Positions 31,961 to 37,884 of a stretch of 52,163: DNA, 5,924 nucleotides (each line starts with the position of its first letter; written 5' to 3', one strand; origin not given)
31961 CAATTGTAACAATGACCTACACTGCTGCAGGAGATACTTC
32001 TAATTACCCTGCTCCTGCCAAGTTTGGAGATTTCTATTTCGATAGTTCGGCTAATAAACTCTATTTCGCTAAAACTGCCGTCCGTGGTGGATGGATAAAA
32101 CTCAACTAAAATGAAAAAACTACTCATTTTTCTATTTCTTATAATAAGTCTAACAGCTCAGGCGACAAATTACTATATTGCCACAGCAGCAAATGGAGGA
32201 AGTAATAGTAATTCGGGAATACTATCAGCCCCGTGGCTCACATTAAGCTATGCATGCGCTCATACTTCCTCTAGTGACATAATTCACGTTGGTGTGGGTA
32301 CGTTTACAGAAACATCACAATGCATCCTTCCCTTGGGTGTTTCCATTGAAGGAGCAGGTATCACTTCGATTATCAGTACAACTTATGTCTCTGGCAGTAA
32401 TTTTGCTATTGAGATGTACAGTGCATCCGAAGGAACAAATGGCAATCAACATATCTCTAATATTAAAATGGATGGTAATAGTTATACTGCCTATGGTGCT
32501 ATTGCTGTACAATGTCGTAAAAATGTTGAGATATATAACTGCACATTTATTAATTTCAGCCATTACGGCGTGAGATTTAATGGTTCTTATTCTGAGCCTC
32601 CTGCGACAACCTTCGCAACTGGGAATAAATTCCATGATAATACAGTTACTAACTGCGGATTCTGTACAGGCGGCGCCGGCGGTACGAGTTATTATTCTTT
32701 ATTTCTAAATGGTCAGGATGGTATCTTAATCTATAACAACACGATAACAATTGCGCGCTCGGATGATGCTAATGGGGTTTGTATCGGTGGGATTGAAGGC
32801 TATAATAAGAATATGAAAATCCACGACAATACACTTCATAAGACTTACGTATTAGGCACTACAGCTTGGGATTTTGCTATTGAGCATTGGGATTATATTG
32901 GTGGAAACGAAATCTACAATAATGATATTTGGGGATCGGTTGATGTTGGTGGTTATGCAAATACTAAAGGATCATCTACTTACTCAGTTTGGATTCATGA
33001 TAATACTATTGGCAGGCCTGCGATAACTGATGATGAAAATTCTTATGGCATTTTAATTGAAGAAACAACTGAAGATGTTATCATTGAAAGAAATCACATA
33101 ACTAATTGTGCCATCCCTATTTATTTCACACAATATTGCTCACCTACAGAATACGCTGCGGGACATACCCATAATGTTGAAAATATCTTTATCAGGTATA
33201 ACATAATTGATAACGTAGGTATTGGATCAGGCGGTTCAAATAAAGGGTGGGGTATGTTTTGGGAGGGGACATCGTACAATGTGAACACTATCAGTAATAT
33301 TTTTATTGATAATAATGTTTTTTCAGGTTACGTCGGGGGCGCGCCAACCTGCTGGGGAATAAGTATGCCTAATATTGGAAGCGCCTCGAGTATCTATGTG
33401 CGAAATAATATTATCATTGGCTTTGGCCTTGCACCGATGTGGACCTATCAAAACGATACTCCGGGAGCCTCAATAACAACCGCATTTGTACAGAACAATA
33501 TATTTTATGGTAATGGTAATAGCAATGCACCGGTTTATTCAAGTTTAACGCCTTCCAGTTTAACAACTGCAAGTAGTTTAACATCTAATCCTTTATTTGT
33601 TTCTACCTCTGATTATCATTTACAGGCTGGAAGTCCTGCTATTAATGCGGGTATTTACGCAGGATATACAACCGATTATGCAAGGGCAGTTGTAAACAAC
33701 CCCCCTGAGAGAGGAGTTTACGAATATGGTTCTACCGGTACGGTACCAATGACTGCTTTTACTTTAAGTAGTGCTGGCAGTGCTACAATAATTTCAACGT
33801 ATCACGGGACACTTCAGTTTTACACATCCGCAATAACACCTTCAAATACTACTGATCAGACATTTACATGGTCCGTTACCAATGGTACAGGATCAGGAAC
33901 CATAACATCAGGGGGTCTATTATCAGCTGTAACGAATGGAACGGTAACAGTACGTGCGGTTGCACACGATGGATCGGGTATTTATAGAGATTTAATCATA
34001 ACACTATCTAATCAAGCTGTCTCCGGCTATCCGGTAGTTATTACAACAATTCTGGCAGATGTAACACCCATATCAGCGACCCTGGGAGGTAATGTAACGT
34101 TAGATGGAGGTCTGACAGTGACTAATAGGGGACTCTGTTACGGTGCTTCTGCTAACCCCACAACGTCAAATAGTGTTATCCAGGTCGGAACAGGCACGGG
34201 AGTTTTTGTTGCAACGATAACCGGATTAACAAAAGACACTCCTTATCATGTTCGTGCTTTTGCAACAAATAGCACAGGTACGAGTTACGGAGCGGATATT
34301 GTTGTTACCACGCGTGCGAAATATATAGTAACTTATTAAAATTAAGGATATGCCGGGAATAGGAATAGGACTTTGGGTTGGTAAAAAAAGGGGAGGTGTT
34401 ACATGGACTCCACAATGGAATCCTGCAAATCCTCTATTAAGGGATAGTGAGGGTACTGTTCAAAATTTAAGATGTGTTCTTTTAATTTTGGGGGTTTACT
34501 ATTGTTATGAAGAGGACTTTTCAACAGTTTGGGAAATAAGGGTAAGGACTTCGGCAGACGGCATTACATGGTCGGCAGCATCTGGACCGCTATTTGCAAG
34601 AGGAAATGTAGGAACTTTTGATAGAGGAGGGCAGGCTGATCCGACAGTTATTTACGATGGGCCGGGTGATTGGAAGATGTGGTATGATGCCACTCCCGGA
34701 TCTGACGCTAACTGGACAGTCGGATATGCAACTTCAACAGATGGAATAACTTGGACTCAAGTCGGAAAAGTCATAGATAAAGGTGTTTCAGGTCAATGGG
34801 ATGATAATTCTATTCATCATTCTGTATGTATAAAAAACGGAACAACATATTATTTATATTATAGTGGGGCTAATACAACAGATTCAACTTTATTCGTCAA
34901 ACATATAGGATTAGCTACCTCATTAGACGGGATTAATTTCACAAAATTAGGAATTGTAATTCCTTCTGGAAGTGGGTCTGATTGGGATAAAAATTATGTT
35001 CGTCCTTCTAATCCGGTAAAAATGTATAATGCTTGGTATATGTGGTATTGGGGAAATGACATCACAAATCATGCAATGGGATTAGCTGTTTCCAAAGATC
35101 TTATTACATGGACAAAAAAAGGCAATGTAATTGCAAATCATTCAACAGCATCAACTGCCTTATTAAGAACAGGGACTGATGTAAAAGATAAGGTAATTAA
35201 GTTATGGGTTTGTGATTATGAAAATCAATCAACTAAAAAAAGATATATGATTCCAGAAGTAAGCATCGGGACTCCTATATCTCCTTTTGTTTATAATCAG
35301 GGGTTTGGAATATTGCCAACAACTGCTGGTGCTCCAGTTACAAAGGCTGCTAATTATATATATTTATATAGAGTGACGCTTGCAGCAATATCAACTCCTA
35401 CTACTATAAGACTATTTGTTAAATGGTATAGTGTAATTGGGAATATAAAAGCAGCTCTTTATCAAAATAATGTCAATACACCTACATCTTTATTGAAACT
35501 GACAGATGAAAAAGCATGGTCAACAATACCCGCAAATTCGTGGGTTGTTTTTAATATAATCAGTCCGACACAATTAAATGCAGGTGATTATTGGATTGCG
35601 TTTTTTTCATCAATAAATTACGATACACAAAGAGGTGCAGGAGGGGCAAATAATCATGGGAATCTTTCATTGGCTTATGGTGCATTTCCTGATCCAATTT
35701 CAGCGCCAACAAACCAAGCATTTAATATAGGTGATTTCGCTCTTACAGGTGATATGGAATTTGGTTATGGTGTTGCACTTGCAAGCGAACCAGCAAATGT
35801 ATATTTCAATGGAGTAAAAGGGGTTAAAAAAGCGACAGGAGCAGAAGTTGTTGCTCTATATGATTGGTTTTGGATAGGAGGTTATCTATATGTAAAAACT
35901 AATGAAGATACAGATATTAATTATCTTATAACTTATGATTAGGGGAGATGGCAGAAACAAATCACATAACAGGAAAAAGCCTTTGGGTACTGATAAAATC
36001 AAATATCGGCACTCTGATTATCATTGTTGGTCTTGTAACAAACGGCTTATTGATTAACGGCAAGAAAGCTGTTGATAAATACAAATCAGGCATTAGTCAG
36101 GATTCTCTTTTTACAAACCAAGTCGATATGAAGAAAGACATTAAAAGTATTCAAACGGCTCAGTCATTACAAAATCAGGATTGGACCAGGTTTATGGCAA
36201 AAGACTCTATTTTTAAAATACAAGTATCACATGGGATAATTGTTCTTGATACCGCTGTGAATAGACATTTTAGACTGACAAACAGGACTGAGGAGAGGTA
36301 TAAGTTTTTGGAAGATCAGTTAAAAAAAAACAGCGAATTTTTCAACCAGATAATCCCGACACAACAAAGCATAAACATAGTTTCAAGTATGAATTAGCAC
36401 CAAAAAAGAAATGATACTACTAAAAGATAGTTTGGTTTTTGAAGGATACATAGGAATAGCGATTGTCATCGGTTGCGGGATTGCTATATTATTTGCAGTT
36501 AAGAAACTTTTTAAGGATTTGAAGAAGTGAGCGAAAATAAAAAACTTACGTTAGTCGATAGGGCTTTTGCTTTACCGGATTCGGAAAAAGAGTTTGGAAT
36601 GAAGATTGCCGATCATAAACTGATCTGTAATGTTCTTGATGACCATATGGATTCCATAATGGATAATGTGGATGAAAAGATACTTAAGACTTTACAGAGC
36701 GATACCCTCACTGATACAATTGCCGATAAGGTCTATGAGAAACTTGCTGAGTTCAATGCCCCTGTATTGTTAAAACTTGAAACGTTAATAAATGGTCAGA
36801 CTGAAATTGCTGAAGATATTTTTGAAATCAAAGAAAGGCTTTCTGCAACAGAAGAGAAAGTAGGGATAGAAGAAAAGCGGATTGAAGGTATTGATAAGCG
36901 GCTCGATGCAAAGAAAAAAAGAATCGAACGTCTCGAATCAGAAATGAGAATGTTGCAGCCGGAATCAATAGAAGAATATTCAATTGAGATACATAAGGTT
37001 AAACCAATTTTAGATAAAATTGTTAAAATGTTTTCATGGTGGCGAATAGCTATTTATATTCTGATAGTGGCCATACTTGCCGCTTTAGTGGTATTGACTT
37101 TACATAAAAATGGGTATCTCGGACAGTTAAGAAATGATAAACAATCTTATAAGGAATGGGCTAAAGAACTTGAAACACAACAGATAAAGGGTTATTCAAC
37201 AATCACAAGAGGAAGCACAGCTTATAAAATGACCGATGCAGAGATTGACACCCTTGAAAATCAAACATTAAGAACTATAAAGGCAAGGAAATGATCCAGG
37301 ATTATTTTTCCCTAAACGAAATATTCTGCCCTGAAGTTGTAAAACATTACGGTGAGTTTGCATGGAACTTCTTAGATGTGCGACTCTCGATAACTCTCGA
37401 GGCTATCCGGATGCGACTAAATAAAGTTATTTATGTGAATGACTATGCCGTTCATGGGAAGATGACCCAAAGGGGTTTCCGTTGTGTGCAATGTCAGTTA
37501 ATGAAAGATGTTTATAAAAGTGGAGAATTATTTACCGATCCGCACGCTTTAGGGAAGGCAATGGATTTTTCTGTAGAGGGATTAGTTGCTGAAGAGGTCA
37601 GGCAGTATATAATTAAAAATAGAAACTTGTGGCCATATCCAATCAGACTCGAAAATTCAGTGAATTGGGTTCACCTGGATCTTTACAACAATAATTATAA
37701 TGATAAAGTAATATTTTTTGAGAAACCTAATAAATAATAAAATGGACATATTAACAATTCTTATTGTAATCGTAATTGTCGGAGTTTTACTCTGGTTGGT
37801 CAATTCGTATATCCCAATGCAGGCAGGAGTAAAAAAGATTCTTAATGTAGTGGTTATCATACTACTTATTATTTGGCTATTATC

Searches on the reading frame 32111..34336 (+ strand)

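Call 46: search_protein_families(library=phrogs, proteins=[window:32111-34336:+], max_evalue=0.001)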
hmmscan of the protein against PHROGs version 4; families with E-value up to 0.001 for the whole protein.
window:32111-34336:+ (742 aa): 1 family
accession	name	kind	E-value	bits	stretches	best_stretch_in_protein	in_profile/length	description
phrog_341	-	tail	0.00023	22.3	1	572-634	88-149/154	major tail protein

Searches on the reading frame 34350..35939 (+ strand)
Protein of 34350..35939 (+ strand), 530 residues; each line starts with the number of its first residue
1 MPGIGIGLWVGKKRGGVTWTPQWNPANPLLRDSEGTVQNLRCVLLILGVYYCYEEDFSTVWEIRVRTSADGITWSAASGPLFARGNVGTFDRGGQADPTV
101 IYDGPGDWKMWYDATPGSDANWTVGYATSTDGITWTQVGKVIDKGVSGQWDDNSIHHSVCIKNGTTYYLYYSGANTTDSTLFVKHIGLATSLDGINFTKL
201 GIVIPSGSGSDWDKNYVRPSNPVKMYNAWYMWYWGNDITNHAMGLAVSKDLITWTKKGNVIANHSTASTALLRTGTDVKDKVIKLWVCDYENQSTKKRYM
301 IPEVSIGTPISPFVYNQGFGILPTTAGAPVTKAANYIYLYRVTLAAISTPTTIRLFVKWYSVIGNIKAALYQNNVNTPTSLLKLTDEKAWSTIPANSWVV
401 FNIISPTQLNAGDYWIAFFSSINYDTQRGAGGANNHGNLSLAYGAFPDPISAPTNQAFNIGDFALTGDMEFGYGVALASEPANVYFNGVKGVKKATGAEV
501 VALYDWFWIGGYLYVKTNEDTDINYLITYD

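Call 50: search_protein_families(library=pfam, proteins=[window:34350-35939:+], max_evalue=0.01)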
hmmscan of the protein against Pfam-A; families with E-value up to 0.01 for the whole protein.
window:34350-35939:+ (530 aa): 2 families
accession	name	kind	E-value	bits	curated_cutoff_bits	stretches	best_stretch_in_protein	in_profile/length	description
PF04041.19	Glyco_hydro_130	-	4.3e-06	26.3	26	1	183-265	65-147/320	beta-1,4-mannooligosaccharide phosphorylase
PF04616.20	Glyco_hydro_43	-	0.00045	20.1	32.2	0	94-233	9-139/288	Glycosyl hydrolases family 43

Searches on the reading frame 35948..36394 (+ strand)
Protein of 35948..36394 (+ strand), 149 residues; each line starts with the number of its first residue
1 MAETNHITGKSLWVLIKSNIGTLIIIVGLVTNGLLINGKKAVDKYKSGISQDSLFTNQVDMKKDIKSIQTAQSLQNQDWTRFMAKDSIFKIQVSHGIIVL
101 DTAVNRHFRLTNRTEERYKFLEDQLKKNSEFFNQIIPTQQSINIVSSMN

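Call 76: search_protein_families(library=pfam, proteins=[window:35948-36394:+], max_evalue=0.05)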
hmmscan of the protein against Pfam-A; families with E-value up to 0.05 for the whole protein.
window:35948-36394:+ (149 aa): 1 family
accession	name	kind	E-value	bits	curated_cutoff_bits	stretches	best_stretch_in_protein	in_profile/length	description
PF16819.11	DUF5074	-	0.006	16.1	27.2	1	37-109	107-177/353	Domain of unknown function (DUF5074)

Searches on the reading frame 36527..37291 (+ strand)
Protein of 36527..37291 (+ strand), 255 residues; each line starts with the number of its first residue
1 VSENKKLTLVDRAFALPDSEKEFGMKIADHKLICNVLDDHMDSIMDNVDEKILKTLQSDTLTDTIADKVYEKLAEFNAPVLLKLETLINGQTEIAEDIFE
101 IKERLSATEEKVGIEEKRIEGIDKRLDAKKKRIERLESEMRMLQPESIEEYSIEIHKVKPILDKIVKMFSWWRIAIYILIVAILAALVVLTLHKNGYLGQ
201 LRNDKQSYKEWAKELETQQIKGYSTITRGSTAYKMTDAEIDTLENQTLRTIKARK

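Call 47: search_protein_families(library=phrogs, proteins=[window:36527-37291:+], max_evalue=0.001)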
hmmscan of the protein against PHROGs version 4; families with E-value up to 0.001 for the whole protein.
window:36527-37291:+ (255 aa): 0 families

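Call 76: search_protein_families(library=pfam, proteins=[window:36527-37291:+], max_evalue=0.05)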
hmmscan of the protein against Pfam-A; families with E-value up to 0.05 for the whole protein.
window:36527-37291:+ (255 aa): 1 family
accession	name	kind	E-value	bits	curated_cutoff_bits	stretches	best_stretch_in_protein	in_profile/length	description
PF22216.1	Sas-6_C_CC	-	0.047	14.4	27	0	99-143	6-50/57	Spindle assembly abnormal protein 6 homolog, C-terminal coiled coil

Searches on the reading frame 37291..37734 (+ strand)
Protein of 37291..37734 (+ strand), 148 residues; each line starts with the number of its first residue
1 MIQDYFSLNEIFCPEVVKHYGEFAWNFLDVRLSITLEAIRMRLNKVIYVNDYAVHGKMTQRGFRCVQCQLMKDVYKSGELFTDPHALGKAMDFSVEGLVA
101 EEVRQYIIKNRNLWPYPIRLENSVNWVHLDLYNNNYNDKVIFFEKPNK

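Call 47: search_protein_families(library=phrogs, proteins=[window:37291-37734:+], max_evalue=0.001)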
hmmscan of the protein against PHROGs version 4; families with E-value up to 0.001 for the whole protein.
window:37291-37734:+ (148 aa): 2 families
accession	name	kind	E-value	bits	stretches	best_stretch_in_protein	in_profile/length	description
phrog_894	-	lysis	3.5e-18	66.8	1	2-136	46-166/389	endolysin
phrog_35417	-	unknown function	0.00012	23.6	1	84-134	19-76/99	-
